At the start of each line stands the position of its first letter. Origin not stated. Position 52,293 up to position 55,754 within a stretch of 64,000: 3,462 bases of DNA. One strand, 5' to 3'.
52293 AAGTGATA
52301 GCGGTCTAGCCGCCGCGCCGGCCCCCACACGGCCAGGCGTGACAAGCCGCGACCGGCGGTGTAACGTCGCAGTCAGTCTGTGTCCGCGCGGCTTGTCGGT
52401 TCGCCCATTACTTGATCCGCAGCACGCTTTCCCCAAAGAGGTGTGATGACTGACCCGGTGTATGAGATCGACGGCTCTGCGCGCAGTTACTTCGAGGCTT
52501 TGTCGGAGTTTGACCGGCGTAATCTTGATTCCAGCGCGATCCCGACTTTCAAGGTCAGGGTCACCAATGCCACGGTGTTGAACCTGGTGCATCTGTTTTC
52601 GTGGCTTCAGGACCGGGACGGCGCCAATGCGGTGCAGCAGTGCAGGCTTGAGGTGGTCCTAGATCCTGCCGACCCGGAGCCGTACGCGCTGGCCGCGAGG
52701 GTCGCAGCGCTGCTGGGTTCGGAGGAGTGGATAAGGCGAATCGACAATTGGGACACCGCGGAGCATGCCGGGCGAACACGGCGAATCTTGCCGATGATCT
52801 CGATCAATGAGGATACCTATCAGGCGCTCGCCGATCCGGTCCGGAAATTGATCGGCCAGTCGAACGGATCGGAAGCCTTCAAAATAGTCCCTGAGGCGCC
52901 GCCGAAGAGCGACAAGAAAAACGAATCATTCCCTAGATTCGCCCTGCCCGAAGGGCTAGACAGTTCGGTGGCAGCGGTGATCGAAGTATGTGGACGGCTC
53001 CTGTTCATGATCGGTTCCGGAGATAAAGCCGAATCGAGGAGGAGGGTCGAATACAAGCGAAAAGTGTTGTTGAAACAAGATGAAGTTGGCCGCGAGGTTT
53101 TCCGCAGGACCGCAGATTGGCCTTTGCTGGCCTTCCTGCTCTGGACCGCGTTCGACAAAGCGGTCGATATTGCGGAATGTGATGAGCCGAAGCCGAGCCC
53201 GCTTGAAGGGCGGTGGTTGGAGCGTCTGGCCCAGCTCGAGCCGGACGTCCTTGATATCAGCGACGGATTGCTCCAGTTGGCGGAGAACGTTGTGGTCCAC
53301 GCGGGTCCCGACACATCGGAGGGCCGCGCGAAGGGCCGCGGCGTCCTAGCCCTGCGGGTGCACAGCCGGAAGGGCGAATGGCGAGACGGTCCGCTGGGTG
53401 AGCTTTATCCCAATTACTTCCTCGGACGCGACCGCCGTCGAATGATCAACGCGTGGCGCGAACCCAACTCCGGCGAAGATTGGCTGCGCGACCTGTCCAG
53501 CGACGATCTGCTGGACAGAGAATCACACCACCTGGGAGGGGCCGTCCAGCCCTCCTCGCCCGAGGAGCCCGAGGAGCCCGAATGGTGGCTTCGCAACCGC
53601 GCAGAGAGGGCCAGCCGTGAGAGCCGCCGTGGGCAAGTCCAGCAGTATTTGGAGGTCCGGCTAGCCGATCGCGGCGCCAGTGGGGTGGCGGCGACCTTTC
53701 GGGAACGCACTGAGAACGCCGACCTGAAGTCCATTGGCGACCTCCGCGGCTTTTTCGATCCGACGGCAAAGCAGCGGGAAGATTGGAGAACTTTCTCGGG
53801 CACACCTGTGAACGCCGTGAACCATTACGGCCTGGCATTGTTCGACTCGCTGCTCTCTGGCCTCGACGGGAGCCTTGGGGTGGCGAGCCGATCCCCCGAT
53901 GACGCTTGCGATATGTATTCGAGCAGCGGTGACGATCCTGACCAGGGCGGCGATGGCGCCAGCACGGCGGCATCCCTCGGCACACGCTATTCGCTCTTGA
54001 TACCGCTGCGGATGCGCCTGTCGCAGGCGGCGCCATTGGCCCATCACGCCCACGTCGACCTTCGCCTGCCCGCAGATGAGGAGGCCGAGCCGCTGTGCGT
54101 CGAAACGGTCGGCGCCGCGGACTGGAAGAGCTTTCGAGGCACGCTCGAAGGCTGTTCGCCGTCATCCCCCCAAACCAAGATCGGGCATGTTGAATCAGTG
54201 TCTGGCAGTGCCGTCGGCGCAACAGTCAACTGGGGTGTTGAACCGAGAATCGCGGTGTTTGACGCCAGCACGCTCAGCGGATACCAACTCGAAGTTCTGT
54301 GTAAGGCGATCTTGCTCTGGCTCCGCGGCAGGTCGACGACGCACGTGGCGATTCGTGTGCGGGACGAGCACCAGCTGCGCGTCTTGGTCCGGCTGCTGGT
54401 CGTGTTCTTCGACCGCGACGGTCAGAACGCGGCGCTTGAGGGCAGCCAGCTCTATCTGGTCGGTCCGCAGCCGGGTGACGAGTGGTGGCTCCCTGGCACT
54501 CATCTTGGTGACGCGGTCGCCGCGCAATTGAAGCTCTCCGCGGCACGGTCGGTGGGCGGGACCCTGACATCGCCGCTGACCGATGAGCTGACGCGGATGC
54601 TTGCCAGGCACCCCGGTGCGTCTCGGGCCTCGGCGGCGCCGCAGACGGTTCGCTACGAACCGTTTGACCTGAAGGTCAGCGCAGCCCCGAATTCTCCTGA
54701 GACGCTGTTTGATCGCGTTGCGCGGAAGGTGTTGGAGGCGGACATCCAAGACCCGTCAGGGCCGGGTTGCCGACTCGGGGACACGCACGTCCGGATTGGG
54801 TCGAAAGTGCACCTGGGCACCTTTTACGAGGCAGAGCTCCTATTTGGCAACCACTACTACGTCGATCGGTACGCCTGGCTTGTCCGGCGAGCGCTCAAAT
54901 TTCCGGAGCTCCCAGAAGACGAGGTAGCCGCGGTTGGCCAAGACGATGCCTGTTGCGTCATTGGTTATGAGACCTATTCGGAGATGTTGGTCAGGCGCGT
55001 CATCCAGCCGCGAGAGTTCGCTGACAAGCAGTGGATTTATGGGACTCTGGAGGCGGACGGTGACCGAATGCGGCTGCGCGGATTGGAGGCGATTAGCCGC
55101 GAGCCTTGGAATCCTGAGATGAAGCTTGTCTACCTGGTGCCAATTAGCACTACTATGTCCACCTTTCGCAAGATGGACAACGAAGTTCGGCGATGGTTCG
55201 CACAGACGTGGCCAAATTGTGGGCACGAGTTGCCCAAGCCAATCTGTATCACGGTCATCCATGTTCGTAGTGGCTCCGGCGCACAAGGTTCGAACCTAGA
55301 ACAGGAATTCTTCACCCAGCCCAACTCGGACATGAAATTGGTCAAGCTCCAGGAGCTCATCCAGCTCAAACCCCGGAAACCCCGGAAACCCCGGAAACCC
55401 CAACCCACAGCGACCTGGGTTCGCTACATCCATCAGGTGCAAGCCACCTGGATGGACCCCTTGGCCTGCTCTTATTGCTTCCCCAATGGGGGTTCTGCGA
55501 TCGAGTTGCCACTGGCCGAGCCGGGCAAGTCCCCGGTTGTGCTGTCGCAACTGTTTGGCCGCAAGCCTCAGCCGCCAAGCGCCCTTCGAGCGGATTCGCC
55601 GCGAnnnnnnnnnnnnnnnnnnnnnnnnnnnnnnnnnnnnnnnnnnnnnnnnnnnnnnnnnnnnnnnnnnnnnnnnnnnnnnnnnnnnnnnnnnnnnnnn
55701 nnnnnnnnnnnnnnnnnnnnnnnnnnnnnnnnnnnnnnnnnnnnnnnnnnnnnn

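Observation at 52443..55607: Gene A: Bergerat-fold ATPase motifs split by a large insert, fused to unknown N-terminal and middle regions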

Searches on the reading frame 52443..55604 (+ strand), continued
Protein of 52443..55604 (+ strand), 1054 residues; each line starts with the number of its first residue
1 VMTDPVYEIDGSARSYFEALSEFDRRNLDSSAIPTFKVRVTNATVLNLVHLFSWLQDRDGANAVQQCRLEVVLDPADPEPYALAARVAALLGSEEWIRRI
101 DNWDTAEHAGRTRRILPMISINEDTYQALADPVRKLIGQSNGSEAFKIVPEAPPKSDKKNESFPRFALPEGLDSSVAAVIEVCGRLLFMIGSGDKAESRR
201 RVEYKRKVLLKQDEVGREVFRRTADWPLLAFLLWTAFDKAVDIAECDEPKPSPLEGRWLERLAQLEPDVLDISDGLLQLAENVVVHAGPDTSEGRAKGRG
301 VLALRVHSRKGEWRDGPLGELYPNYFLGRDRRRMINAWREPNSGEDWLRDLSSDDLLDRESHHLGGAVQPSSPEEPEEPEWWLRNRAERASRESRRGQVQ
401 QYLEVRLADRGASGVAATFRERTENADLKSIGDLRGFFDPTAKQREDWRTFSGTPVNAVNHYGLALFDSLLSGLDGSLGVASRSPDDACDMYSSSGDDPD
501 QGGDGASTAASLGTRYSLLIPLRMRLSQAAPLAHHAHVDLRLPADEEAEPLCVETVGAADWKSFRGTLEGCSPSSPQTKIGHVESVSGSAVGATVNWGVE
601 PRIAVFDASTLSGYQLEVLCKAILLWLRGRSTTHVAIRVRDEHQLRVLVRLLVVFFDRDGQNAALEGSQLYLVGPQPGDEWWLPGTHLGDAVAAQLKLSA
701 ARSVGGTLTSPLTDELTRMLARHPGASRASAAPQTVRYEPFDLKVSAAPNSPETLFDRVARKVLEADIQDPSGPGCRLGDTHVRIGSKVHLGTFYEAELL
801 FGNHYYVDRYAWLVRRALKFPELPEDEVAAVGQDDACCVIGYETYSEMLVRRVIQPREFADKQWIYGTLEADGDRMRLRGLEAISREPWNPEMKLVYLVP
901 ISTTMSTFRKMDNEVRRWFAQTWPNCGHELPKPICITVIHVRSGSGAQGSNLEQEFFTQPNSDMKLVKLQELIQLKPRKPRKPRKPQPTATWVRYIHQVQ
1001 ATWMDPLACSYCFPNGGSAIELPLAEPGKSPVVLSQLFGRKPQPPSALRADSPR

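Call 78: find_encoding_contigs(protein=P0016, flank=7000, max_places=1)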
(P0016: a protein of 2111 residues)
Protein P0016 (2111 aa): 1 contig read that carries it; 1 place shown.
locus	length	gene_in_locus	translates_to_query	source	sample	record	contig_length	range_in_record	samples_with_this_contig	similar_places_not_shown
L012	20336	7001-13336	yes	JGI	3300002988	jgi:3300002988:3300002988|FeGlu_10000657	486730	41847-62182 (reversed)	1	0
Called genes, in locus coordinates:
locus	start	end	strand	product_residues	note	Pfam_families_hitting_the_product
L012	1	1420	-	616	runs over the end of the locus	PF24391:HD-CE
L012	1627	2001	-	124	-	-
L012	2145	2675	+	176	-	PF00440:TetR_N (weak)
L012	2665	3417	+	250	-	PF12146:Hydrolase_4 (weak), PF12697:Abhydrolase_6 (weak)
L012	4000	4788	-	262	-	-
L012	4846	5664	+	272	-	PF00142:Fer4_NifH (weak), PF01656:CbiA, PF02374:ArsA_ATPase, PF06564:CBP_BcsQ, PF07015:VirC1 (faint), PF09140:MipZ (faint), PF10609:ParA, PF13614:AAA_31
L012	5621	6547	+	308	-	PF02195:ParB_N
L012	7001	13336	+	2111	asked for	-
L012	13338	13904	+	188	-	-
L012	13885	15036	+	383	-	PF11185:DUF2971 (weak)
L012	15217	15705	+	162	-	PF12687:DUF3801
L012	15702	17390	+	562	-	PF02534:T4SS-DNA_transf, PF10412:TrwB_AAD_bind, PF12696:TraG-D_C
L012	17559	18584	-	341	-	PF00459:Inositol_P (faint)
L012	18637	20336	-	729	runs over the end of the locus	-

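Call 87: search_protein_families(library=phrogs, proteins=[window:52446-55604:+], max_evalue=0.1)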
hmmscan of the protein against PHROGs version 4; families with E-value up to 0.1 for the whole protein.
window:52446-55604:+ (1053 aa): 0 families

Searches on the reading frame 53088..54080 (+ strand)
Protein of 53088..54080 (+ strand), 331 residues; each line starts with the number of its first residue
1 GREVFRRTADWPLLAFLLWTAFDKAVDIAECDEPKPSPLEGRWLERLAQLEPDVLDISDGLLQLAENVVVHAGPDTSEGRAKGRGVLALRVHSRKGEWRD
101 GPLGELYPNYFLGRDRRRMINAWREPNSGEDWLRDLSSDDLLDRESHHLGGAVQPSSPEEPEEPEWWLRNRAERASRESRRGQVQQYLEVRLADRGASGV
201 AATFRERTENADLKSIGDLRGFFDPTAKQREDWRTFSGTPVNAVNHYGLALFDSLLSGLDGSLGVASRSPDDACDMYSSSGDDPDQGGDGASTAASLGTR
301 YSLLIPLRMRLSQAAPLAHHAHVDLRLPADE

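Call 59: search_protein_families(library=pfam, alignment_id=A5, max_evalue=10)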
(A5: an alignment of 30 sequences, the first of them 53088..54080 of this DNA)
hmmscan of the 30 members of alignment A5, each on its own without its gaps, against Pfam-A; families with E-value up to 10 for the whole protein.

A. member 1, window:53088-54080:+ (331 aa): 0 families

B. families by the number of members that match (of 30 scanned): 15 families
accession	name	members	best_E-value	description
PF11646.13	DUF3258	1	0.018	Protein of unknown function DUF3258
PF14456.11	alpha-hel2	1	0.031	Alpha-helical domain 2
PF01217.26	Clat_adaptor_s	1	0.058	Clathrin adaptor complex small chain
PF14003.11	YlbE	1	0.097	YlbE-like protein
PF24937.1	DUF7754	1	0.1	Domain of unknown function (DUF7754)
PF24743.1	DUF7692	1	0.11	Domain of unknown function (DUF7692)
PF13304.12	AAA_21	1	0.12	AAA domain, putative AbiEii toxin, Type IV TA system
PF20989.3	Sarcoglycan_2_C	1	0.12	Sarcoglycan alpha/epsilon second domain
PF17495.7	OrfA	1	0.16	Vpr-like OrfA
PF21574.2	Cas9_PI_C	1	0.17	CRISPR-associated endonuclease Cas9, C-terminal domain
PF01540.21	Lipoprotein_7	1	0.18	Adhesin lipoprotein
PF18577.6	ASTN_2_hairpin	1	0.21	Astrotactin-2 C-terminal beta-hairpin domain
PF18700.6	Castor1_N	1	0.37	Cytosolic arginine sensor for mTORC1 subunit 1 N-terminal domain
PF17675.6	APG6_N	1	0.7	Apg6 coiled-coil region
PF17424.7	DUF5411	1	2.1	Family of unknown function (DUF5411)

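Call 60: predict_structure(alignment_id=A5)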
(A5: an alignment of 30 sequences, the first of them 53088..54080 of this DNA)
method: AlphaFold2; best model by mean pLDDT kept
length: 331 residues; sequences in the alignment: 30
mean_pLDDT: 82.1   pTM: 0.84
mean pLDDT of the five models: 82.1, 80.4, 80.3, 78.1, 77.9
residues with pLDDT >= 90: 148; 70-90: 106; 50-70: 59; < 50: 18
segments of 3 or more residues with pLDDT < 50: 314-328
pLDDT, mean of each block of 10 residues (from residue 1): 90 95 91 64 88 93 87 63 82 94 95 92 61 85 90 66 88 96 96 86 78 78 89 84 71 90 93 92 76 71 94 50 45 43
secondary structure, 60 per line:
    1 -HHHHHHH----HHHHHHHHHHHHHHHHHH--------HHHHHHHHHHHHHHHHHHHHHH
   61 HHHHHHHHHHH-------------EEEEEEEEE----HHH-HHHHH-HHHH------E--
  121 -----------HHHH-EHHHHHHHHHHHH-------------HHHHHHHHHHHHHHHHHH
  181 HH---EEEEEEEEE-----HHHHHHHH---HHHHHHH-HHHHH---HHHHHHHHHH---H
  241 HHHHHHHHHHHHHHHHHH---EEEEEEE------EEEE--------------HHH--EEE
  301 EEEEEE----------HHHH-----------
elements in order: H2-8 H13-30 H39-71 E85-93 H102-106 H108-111 H132-135 H138-149 H163-182 E186-194 H200-207 H211-217 H219-223 H227-236 H240-258 E262-268 E275-278 E298-306 H317-320

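Call 62: fold_search(model_id=the predicted structure, library=pdb)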
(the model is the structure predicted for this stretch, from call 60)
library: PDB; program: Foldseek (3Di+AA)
matches with E <= 10: 389; with E <= 0.001: 0
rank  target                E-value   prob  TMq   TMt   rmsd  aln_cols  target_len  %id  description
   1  2xcm_A                1.6e-03  0.77  0.19  0.27  20.7       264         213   11  COMPLEX OF HSP90 N-TERMINAL, SGT1 CS AND RAR1 CHORD2 DOMAIN (released 2010-08-11)
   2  7k9r_C                4.2e-03  0.69  0.18  0.26  20.2       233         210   12  Cryptococcus neoformans Hsp90 nucleotide binding domain (released 2021-01-27)
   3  2cgf                  5.9e-03  0.30  0.15  0.20  20.6       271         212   11  A RADICICOL ANALOGUE BOUND TO THE ATP BINDING SITE OF THE N-TERMINAL DOMAIN OF THE YEAST HSP90 CHAPERONE (released 2006-11-29)
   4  6cjs                  9.4e-03  0.75  0.17  0.24  10.2       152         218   14  Candida albicans Hsp90 nucleotide binding domain in complex with AUY922 (released 2019-01-30)
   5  7k9u_B                1.7e-02  0.77  0.19  0.28   8.5       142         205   13  Cryptococcus neoformans Hsp90 nucleotide binding domain in complex with BUCMD00429 (released 2021-01-27)
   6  7k9w_B                1.9e-02  0.72  0.19  0.27   9.0       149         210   13  Cryptococcus neoformans Hsp90 nucleotide binding domain in complex with BUCMD00461 (released 2021-01-27)
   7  8h77_A                1.9e-02  0.63  0.18  0.11   7.7       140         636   14  Hsp90-AhR-p23-XAP2 complex (released 2023-01-04)
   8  7k9u_A                2.0e-02  0.75  0.19  0.28   9.0       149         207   14  Cryptococcus neoformans Hsp90 nucleotide binding domain in complex with BUCMD00429 (released 2021-01-27)
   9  8eoa_B                2.1e-02  0.60  0.18  0.11   7.6       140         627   14  Cryo-EM structure of human HSP90B-AIPL1 complex (released 2023-01-25)
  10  7k9w_A                2.3e-02  0.80  0.18  0.26   7.0       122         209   16  Cryptococcus neoformans Hsp90 nucleotide binding domain in complex with BUCMD00461 (released 2021-01-27)
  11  6cjr_A                2.3e-02  0.41  0.19  0.27  20.7       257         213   13  Candida albicans Hsp90 nucleotide binding domain in complex with SNX-2112 (released 2019-01-30)
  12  9kqn_A                2.4e-02  0.51  0.17  0.11   9.1       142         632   13  Hsp90-Cdc37-PINK1 complex (released 2025-10-15)
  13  2xjj_A                2.4e-02  0.16  0.14  0.20  20.5       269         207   10  Structure of HSP90 with small molecule inhibitor bound (released 2010-08-11)
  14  8h77_B                2.5e-02  0.60  0.18  0.11   8.8       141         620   15  Hsp90-AhR-p23-XAP2 complex (released 2023-01-04)
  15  7k9v_A                2.7e-02  0.66  0.19  0.27   9.2       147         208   16  Cryptococcus neoformans Hsp90 nucleotide binding domain in complex with BUCMD00452 (released 2021-01-27)
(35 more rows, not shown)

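Call 86: search_solved_structures(query=A5, max_evalue=10, show_alignments=3)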
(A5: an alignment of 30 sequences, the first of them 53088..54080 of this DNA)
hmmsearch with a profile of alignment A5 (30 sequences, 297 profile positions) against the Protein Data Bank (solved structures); distinct sequences matched with E-value up to 10: 0.

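Call 97: fold_search(model_id=the predicted structure, library=viral)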
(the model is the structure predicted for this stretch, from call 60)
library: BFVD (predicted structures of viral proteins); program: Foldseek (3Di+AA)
matches with E <= 10: 98; with E <= 0.001: 0
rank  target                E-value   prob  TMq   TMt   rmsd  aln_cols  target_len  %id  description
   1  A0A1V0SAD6            7.1e-02  0.25  0.16  0.09  10.2       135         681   16  Heat shock protein 83 kDa [Catovirus CTV1]
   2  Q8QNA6                4.9e-01  0.07  0.19  0.08  20.3       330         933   12  histidine kinase [Ectocarpus siliculosus virus 1 (isolate New Zealand/Kaikoura/1988)]
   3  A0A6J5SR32            5.8e-01  0.03  0.11  0.12  26.1       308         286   10  Uncharacterized protein [uncultured Caudovirales phage]
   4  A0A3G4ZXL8            8.2e-01  0.11  0.14  0.08   8.6       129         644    8  histidine kinase [Edafosvirus sp.]
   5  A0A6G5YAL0            8.2e-01  0.03  0.10  0.07  22.3       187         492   11  (no name in the UniProt tables at hand)
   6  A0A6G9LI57            1.1e+00  0.01  0.07  0.06  29.2       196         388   15  (no name in the UniProt tables at hand)
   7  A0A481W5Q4            1.2e+00  0.08  0.13  0.24   8.5        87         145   15  Uncharacterized protein [Pseudomonas phage Psa21]
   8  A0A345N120            1.2e+00  0.02  0.07  0.11  40.9       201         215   10  (no name in the UniProt tables at hand)
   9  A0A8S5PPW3            1.5e+00  0.04  0.13  0.10  10.8       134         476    9  DNA topoisomerase (ATP-hydrolyzing) [Myoviridae sp. ctwwN25]
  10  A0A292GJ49            1.7e+00  0.03  0.08  0.10  15.1       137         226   14  (no name in the UniProt tables at hand)
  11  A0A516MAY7            1.9e+00  0.03  0.16  0.10  19.8       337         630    7  (no name in the UniProt tables at hand)
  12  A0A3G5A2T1            2.0e+00  0.14  0.12  0.13  10.6        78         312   22  Uncharacterized protein [Harvfovirus sp.]
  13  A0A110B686            2.1e+00  0.04  0.10  0.25  15.3       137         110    7  (no name in the UniProt tables at hand)
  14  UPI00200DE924         2.6e+00  0.05  0.18  0.11   6.9       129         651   12  (no name look-up for this kind of identifier)
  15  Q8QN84                3.0e+00  0.02  0.11  0.15  27.9       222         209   14  EsV-1-205 [Ectocarpus siliculosus virus 1 (isolate New Zealand/Kaikoura/1988)]
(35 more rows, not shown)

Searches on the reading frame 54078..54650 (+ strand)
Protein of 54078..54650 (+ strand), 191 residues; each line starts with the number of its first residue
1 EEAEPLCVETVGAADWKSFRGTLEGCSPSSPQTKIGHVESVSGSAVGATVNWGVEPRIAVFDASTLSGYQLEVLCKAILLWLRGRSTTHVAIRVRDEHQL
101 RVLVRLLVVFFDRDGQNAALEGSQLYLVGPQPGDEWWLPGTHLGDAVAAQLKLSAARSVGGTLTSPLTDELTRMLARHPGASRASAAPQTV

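Call 104: search_protein_families(library=pfam, alignment_id=A7, max_evalue=10)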
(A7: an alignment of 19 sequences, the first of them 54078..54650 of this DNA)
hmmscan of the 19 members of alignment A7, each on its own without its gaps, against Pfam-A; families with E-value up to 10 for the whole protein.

A. member 1, window:54078-54650:+ (191 aa): 0 families

B. families by the number of members that match (of 19 scanned): 15 families
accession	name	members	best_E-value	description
PF24715.1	YxiF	1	3e-05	YxiF protein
PF23916.1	TIM-barrel_EndoS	1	0.0038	Endo-beta-N-acetylglucosaminidase EndoS TIM-barrel domain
PF00519.23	PPV_E1_C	1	0.015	Papillomavirus helicase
PF07398.16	MDMPI_C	1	0.032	MDMPI C-terminal domain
PF00980.22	Rota_Capsid_VP6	1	0.04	Rotavirus major capsid protein VP6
PF10896.13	DUF2714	1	0.055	Protein of unknown function (DUF2714)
PF24838.2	8xMP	1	0.073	Octameric membrane protein family (8xMP)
PF06144.19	DNA_pol3_delta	1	0.085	DNA polymerase III, delta subunit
PF16441.10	DUF5038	1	0.11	Domain of unknown function (DUF5038)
PF16562.11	HECW_N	1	0.11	N-terminal domain of E3 ubiquitin-protein ligase HECW1 and 2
PF01022.26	HTH_5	1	0.14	Bacterial regulatory protein, arsR family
PF18309.7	PAZ_3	1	0.16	Argonaute PAZ domain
PF11224.13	DUF3023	1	0.18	Protein of unknown function (DUF3023)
PF18122.6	APC1_C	1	0.18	Anaphase-promoting complex sub unit 1 C-terminal domain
PF21739.2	DUF6866_N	1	0.22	Family of unknown function (DUF6866) N-terminal domain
